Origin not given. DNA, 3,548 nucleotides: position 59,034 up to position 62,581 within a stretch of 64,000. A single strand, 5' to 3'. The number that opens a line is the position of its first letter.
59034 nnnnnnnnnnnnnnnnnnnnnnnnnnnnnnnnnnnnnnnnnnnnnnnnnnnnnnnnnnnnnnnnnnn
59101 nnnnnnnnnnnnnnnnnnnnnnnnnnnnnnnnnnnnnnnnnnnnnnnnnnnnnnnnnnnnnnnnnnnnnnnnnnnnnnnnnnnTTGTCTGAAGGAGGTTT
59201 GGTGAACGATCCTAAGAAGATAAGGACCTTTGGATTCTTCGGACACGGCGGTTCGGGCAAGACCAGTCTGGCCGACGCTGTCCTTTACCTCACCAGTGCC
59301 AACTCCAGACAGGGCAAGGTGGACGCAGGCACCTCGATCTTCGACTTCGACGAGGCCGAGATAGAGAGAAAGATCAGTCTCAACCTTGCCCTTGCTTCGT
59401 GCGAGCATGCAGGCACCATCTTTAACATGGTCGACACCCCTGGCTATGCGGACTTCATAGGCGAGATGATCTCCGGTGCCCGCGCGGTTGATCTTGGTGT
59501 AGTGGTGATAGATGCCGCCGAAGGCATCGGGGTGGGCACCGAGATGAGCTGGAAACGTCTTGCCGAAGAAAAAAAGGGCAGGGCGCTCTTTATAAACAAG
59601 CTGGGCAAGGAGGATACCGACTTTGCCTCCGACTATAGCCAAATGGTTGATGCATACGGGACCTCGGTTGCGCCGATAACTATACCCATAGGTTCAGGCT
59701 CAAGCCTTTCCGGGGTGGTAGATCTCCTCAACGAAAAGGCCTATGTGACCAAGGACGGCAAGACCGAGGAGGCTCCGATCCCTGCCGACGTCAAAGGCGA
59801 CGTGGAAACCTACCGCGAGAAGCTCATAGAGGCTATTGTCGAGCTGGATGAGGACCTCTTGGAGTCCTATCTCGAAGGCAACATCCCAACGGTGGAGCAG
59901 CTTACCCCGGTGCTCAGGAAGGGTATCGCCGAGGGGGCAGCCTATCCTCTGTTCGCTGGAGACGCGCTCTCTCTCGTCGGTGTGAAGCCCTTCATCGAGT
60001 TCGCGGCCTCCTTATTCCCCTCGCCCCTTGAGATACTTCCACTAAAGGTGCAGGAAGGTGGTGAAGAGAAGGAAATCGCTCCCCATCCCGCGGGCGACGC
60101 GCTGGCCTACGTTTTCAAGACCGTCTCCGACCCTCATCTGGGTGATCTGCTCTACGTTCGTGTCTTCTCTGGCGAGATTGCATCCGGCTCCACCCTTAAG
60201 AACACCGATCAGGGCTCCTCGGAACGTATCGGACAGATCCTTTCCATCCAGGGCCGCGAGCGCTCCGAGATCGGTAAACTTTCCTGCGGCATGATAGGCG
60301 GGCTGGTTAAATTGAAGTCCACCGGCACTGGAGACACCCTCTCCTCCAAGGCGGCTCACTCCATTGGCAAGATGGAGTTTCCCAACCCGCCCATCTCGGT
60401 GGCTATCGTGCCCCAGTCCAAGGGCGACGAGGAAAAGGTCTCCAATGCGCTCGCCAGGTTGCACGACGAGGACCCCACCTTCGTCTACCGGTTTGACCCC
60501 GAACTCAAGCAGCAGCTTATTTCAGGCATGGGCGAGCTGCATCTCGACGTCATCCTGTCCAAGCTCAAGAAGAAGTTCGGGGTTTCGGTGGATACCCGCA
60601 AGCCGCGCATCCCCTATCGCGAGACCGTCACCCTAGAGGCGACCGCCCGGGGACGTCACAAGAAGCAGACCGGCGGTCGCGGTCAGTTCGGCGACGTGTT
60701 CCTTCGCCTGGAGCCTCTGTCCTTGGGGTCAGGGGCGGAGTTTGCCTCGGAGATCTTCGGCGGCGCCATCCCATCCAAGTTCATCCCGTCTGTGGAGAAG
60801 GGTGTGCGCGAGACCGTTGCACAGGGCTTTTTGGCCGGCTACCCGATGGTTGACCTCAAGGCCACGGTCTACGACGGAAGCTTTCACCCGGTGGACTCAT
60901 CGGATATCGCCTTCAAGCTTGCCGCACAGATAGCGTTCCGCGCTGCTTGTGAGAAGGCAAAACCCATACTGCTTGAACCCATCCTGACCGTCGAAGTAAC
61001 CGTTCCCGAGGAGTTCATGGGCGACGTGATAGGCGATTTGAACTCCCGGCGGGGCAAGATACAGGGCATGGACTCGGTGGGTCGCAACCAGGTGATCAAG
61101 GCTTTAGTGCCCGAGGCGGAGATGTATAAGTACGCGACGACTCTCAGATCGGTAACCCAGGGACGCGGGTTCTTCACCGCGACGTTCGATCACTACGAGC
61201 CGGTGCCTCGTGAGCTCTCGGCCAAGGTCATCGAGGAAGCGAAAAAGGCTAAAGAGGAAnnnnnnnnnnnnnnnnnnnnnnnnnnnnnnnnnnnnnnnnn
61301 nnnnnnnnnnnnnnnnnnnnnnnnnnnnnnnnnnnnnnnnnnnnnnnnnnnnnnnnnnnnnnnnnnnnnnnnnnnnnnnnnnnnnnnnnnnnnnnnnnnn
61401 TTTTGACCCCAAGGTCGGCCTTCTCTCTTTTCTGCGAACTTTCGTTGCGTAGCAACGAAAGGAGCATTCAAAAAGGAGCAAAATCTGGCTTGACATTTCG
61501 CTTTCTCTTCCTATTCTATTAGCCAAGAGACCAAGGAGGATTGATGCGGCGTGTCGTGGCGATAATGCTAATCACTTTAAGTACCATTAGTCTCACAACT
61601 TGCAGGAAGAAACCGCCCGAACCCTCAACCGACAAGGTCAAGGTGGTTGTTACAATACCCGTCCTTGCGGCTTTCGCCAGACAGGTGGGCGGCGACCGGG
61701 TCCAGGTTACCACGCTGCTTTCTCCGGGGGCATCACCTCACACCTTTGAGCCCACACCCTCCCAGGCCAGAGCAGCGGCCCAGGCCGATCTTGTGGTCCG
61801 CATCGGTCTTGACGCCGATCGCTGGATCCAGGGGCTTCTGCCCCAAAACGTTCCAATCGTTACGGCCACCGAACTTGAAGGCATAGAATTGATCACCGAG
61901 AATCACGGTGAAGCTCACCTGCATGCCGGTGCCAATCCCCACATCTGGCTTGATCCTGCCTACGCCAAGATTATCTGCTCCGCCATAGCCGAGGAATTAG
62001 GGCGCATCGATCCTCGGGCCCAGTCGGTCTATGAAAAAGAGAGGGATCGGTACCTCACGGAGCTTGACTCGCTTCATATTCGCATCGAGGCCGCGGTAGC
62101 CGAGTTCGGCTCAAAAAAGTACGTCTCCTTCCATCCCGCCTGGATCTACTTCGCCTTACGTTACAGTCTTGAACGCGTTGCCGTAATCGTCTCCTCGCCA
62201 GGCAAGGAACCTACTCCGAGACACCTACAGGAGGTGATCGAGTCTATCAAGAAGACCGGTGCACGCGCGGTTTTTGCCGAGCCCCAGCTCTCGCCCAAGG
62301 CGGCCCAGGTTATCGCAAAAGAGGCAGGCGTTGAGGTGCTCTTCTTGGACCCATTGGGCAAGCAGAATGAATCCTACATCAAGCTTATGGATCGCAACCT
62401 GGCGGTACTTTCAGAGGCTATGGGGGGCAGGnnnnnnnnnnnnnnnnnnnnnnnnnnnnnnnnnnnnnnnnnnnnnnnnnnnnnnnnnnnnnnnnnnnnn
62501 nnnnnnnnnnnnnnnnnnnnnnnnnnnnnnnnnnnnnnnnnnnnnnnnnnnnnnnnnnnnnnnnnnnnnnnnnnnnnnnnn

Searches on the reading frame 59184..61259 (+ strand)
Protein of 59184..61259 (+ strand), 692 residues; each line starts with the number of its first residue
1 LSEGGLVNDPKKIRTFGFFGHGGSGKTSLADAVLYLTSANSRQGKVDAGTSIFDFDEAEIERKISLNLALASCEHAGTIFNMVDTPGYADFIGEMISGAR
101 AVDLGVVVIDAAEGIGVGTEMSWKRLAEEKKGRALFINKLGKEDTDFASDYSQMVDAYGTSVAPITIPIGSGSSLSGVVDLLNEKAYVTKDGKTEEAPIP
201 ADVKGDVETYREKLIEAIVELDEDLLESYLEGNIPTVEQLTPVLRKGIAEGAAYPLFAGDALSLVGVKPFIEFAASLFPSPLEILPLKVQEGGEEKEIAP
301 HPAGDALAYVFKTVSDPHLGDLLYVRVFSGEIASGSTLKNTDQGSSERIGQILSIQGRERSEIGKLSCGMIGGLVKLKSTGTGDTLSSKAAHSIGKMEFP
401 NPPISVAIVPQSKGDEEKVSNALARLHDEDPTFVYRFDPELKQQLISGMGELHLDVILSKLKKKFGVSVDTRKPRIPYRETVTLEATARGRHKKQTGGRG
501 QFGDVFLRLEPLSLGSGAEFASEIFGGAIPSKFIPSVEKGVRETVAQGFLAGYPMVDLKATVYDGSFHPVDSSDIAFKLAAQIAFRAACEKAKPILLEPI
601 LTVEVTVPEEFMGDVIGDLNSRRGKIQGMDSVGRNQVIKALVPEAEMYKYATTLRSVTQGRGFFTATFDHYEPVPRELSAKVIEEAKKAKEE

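Call 66: search_protein_families(library=pfam, proteins=[window:59184-61259:+], max_evalue=0.0001)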
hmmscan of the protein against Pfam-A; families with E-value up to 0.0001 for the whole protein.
window:59184-61259:+ (692 aa): 6 families
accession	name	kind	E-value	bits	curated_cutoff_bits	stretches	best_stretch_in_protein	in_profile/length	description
PF03764.24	EFG_IV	-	1.3e-40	138.4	24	1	474-593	1-121/121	Elongation factor G, domain IV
PF00009.33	GTP_EFTU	-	7.6e-33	114.1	26.5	1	11-278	1-186/188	Elongation factor Tu GTP binding domain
PF00679.30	EFG_C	-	1.3e-30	105.7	27.9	1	596-679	2-86/89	Elongation factor G C-terminus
PF14492.12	EFG_III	-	3.3e-28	98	27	1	399-472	1-74/75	Elongation Factor G, domain III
PF22042.2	EF-G_D2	-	5.5e-12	46.1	27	1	306-388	2-83/84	Elongation factor G domain 2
PF03144.31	GTP_EFTU_D2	-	4.1e-09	37.2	30.3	1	321-386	2-72/73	Elongation factor Tu domain 2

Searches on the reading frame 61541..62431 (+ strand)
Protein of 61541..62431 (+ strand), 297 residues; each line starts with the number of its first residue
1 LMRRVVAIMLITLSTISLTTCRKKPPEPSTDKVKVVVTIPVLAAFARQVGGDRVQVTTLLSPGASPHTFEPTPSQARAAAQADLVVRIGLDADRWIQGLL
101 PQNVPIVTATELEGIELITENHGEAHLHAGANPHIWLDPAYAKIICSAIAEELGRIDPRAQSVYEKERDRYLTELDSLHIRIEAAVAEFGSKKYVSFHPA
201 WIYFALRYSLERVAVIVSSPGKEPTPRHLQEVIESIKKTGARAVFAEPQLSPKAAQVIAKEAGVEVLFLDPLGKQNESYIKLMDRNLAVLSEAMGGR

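Call 66: search_protein_families(library=pfam, proteins=[window:61541-62431:+], max_evalue=0.0001)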
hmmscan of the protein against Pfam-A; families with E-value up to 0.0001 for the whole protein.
window:61541-62431:+ (297 aa): 1 family
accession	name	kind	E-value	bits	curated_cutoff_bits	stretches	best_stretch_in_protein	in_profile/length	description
PF01297.22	ZnuA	-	1.1e-76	258.2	29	1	35-293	1-263/263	Zinc-uptake complex component A periplasmic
